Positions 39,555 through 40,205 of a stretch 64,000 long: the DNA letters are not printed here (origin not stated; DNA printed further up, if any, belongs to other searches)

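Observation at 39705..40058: Gutted paralog of the pyrG glutamine-amidotransferase domain next to the nonsense glyoxalase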

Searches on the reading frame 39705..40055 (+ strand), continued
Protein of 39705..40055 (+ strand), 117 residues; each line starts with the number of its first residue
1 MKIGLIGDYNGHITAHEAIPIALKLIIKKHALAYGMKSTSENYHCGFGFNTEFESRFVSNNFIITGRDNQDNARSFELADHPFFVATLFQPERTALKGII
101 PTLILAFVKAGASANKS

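Call 35: find_encoding_contigs(protein=P0010, flank=4000, max_places=2)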
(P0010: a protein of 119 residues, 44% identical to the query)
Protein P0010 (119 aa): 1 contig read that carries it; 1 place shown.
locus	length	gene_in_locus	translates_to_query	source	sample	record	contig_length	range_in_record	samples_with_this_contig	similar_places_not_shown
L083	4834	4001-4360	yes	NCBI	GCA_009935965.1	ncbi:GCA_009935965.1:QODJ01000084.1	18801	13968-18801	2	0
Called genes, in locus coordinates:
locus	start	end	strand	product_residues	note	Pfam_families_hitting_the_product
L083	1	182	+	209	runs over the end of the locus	PF00440:TetR_N, PF14246:TetR_C_7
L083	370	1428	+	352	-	PF05230:MASE2, PF00990:GGDEF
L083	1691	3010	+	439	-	PF00989:PAS, PF08448:PAS_4, PF08447:PAS_3, PF13426:PAS_9, PF08448:PAS_4, PF08447:PAS_3, PF13426:PAS_9, PF00015:MCPsignal, +2 more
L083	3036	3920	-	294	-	PF00126:HTH_1, PF03466:LysR_substrate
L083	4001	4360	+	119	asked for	-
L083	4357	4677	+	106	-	PF03992:ABM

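Call 36: find_encoding_contigs(protein=P0013, flank=4000, max_places=2)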
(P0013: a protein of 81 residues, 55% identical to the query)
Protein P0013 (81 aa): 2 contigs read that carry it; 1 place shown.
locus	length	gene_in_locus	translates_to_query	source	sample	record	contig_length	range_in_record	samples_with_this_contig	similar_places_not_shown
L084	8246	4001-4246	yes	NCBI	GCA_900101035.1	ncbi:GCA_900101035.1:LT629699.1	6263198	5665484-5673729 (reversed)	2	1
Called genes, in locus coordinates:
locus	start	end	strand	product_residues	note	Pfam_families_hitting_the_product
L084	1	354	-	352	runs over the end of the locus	PF13483:Lactamase_B_3, PF12706:Lactamase_B_2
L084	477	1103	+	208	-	PF00440:TetR_N, PF14246:TetR_C_7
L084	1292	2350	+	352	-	PF05230:MASE2, PF00990:GGDEF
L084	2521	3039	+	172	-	PF06210:DUF1003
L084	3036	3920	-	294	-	PF00126:HTH_1, PF03466:LysR_substrate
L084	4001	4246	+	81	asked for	-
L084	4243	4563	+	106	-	PF03992:ABM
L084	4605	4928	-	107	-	PF09634:DUF2025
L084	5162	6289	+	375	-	PF03009:GDPD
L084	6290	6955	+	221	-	PF00165:HTH_AraC (faint), PF12833:HTH_18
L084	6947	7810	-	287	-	PF04116:FA_hydroxylase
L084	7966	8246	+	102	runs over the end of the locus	PF13670:PepSY_2 (weak), PF03413:PepSY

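Call 44: find_encoding_contigs(protein=P0006, flank=3000, max_places=2)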
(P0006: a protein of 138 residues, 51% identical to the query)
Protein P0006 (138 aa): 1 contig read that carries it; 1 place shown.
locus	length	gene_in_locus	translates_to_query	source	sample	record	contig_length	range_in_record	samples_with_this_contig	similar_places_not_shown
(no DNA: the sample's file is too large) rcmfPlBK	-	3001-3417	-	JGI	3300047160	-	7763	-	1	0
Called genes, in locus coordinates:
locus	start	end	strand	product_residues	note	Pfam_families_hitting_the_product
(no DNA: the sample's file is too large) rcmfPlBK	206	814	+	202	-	PF01914:MarC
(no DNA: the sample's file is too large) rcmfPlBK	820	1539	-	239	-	PF13473:Cupredoxin_1, PF00127:Copper-bind (weak)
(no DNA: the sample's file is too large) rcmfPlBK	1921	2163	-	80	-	-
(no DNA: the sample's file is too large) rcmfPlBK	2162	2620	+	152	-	-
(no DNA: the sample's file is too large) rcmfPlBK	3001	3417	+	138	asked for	-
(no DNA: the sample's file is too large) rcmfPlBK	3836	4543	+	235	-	PF06439:3keto-disac_hyd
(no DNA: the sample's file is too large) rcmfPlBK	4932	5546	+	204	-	-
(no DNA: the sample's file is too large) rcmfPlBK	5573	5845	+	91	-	?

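Call 45: find_encoding_contigs(protein=P0022, flank=3000, max_places=2)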
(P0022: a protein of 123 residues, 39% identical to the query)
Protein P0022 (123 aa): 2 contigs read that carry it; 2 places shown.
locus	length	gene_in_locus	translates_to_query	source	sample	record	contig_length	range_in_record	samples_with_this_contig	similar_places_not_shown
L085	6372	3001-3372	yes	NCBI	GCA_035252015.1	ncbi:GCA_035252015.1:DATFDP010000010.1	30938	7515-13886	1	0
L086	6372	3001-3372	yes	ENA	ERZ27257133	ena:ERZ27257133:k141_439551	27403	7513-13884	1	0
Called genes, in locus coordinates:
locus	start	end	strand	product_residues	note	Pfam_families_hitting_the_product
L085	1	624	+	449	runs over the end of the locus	PF12483:GIDE (weak)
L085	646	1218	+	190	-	PF04011:LemA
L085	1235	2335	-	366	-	PF04055:Radical_SAM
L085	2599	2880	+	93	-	-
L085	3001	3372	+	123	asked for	-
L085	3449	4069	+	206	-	PF01726:LexA_DNA_bind, PF00717:Peptidase_S24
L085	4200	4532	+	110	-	PF00085:Thioredoxin, PF13098:Thioredoxin_2, PF13905:Thioredoxin_8 (faint)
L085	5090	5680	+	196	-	PF07238:PilZ (weak)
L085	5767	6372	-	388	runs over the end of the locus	PF00266:Aminotran_5, PF22580:KYNU_C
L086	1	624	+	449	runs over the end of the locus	PF12483:GIDE (weak)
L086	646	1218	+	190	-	PF04011:LemA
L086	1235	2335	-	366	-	PF04055:Radical_SAM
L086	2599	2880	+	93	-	-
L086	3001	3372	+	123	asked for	-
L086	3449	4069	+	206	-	PF01726:LexA_DNA_bind, PF00717:Peptidase_S24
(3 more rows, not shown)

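Call 47: predict_structure(alignment_id=A1)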
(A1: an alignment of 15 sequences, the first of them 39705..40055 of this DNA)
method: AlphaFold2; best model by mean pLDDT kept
length: 117 residues; sequences in the alignment: 15
mean_pLDDT: 63.6   pTM: 0.57
mean pLDDT of the five models: 63.6, 60.9, 59.5, 58.9, 56.2
residues with pLDDT >= 90: 3; 70-90: 48; 50-70: 35; < 50: 31
segments of 3 or more residues with pLDDT < 50: 1-10, 26-44
pLDDT, mean of each block of 10 residues (from residue 1): 42 53 49 35 56 88 83 79 61 64 81 77
secondary structure, 60 per line:
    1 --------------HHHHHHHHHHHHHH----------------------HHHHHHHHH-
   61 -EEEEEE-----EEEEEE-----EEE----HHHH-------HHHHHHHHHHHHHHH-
elements in order: H15-28 H51-59 E62-67 E73-78 E84-86 H91-94 H102-116
